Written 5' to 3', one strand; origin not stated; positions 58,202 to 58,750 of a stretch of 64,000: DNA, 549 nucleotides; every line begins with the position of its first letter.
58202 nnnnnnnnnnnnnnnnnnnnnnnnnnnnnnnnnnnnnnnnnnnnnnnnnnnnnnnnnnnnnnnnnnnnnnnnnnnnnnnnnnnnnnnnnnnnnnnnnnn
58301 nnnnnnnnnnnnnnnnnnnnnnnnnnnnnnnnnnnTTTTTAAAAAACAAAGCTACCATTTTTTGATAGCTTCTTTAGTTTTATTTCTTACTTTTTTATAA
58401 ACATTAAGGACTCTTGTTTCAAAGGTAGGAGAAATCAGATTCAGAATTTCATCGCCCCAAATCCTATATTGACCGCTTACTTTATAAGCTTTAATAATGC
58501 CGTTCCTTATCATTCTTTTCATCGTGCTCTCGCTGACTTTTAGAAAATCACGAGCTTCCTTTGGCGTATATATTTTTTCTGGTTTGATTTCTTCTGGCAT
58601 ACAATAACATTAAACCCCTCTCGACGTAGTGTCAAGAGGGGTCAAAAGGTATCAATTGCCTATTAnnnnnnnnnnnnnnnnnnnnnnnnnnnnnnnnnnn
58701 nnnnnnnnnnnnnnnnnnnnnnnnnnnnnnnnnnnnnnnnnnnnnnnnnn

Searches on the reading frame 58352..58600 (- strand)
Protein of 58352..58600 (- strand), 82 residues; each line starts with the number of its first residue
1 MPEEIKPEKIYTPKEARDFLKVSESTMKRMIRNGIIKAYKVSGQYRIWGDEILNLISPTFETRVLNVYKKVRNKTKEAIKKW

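Call 34: search_protein_families(library=pfam, proteins=[window:58352-58600:-], max_evalue=0.1)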
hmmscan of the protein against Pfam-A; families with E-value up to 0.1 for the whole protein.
window:58352-58600:- (82 aa): 3 families
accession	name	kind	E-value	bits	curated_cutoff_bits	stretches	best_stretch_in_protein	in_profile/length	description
PF12728.13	HTH_17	-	4.6e-11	43.2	27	1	11-53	2-44/51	Helix-turn-helix domain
PF02961.22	SAM_BAF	-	0.007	17.3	25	1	18-82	22-84/88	Barrier to autointegration factor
PF00356.27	LacI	-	0.068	13.4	27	0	62-80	17-35/46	Bacterial regulatory proteins, lacI family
